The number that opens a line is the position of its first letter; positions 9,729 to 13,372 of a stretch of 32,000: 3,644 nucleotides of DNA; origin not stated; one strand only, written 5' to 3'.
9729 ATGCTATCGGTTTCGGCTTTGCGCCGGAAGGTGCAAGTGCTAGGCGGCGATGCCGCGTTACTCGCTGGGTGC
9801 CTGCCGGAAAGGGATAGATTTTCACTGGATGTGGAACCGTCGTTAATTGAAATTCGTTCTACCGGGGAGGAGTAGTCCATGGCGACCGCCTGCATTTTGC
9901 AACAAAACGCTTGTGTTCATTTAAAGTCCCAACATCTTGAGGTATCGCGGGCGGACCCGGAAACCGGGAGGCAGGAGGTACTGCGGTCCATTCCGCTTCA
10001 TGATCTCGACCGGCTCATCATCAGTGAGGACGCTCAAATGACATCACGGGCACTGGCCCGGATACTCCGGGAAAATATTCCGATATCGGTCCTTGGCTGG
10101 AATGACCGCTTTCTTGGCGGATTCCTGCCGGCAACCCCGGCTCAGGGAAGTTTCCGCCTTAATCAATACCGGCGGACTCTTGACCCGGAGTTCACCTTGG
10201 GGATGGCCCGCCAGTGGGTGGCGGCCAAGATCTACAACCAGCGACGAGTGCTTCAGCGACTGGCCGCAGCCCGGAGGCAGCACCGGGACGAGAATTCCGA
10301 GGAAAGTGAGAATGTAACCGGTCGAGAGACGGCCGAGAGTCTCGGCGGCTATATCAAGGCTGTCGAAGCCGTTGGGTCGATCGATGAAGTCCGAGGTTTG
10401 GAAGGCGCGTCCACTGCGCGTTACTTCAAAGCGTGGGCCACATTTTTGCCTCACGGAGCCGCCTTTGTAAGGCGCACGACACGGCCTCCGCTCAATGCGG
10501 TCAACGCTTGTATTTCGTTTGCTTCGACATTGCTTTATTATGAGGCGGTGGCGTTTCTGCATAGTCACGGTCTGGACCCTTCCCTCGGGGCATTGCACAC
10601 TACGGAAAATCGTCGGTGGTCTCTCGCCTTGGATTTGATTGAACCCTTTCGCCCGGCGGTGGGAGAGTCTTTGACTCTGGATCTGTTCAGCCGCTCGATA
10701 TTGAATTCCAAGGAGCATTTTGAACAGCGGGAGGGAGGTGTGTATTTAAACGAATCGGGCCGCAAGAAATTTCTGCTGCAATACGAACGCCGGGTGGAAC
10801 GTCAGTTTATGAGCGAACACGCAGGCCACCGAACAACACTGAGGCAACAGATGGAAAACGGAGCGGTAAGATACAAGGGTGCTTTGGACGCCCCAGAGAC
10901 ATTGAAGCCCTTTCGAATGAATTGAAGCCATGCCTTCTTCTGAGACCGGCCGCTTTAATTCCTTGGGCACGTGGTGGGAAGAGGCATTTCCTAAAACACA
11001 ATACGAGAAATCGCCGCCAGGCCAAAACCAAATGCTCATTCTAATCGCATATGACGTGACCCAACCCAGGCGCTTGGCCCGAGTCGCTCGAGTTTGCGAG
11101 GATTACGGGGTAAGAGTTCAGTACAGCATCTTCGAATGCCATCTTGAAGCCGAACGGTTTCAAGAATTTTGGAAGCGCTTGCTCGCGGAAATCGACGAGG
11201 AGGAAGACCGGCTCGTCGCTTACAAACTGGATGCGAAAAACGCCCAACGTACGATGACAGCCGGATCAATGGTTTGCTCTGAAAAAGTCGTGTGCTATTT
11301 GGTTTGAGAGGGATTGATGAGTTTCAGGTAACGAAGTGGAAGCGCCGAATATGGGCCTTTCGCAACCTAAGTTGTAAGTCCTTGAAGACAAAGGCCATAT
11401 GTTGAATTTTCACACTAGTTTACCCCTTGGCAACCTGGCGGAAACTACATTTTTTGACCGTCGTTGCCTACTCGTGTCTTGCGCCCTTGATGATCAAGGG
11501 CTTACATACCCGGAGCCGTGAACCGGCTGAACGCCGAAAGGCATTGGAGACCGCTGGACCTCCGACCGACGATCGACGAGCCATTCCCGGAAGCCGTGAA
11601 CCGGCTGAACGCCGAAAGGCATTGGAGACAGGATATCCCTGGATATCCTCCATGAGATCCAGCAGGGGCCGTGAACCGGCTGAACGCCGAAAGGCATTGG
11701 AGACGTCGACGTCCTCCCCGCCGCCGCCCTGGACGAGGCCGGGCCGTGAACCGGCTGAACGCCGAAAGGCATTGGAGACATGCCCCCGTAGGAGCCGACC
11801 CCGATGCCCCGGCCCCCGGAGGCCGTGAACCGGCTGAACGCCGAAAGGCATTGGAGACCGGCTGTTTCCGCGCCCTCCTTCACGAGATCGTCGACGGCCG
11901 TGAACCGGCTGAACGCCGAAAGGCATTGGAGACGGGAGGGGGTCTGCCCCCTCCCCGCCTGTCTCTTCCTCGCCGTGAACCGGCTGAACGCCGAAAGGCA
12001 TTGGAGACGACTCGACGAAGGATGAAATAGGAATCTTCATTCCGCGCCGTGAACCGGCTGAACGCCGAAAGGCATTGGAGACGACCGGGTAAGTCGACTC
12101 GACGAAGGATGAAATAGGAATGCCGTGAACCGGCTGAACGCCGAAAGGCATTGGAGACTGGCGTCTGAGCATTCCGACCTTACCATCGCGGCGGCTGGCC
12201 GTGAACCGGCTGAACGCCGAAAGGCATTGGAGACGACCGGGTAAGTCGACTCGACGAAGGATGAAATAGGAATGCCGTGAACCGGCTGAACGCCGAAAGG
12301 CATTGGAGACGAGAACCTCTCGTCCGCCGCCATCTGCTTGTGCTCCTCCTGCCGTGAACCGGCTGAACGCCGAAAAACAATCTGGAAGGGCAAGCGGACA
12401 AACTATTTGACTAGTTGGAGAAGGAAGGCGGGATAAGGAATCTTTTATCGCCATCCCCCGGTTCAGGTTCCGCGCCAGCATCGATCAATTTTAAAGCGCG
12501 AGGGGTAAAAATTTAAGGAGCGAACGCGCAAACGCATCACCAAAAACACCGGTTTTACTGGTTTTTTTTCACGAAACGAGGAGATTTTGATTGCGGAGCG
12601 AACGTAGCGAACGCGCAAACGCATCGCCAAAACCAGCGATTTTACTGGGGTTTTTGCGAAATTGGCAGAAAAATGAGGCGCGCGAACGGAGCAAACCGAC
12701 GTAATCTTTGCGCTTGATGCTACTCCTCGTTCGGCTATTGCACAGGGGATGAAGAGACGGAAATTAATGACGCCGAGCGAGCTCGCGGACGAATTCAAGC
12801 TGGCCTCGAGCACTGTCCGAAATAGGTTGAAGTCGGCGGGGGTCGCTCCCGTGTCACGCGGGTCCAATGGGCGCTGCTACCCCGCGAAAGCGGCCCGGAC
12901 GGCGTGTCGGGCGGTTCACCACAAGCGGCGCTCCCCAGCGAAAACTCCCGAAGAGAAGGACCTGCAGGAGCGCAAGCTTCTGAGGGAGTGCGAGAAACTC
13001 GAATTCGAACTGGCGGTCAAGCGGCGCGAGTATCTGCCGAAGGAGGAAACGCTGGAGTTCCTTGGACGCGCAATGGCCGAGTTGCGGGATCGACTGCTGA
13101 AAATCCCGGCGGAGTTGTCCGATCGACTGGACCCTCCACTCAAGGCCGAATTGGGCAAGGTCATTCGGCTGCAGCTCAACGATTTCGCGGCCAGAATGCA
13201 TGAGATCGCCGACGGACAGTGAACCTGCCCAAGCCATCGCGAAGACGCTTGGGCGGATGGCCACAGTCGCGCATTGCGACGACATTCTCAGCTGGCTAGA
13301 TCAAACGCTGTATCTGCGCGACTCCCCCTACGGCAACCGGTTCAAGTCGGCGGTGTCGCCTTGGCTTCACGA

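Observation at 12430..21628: Two diverged ~936-bp inverted arms, each a cos-terS-terL' packaging module, bracket a 7.3-kb segment that encodes a small serine recombinase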

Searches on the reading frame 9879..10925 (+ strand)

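Call 7: search_protein_families(library=pfam, proteins=[window:9879-10925:+], max_evalue=0.01)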
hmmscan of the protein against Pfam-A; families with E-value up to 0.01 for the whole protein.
window:9879-10925:+ (348 aa): 1 family
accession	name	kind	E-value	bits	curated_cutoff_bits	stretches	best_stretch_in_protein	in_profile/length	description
PF01867.21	Cas_Cas1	-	4.2e-75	252.9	22.3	1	6-303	3-282/283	CRISPR associated protein Cas1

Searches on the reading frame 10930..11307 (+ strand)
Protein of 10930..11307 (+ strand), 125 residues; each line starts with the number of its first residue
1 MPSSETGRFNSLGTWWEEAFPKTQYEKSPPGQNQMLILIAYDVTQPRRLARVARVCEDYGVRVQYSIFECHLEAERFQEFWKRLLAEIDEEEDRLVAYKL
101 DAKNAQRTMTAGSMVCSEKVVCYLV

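Call 7: search_protein_families(library=pfam, proteins=[window:10930-11307:+], max_evalue=0.01)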
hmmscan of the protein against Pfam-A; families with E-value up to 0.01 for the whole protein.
window:10930-11307:+ (125 aa): 1 family
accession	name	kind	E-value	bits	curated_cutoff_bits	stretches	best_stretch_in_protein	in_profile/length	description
PF09827.14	CRISPR_Cas2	-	1.1e-21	77.2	23.8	1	35-107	1-73/74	CRISPR associated protein Cas2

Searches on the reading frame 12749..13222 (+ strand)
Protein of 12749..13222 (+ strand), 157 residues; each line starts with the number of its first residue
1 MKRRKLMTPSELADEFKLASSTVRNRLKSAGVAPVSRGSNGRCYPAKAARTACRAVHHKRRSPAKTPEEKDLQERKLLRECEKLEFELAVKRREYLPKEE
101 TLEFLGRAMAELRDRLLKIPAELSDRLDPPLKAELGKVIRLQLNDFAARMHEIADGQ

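Call 8: search_protein_families(library=pfam, proteins=[window:12749-13222:+], max_evalue=0.01)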
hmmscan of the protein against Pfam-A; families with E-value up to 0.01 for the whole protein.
window:12749-13222:+ (157 aa): 2 families
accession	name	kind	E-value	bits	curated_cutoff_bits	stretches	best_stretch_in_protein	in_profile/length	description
PF12840.13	HTH_20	-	0.0054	17.1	27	0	5-28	17-40/51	Helix-turn-helix domain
PF07278.17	DUF1441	-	0.0057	17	35.1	1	10-124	4-117/147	Protein of unknown function (DUF1441)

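Call 31: search_protein_families(library=phrogs, proteins=[window:12749-13222:+], max_evalue=0.001)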
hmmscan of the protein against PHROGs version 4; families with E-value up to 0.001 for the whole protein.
window:12749-13222:+ (157 aa): 2 families
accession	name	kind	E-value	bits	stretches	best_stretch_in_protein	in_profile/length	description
phrog_57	-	head and packaging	8.5e-13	49.6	1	3-128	9-147/199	terminase small subunit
phrog_141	-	head and packaging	1.1e-07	32.5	1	6-124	15-133/183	terminase small subunit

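Call 32: search_protein_families(library=ncbifam, proteins=[window:12749-13222:+], max_evalue=0.001)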
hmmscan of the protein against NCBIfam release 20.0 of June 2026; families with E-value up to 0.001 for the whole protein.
window:12749-13222:+ (157 aa): 0 families
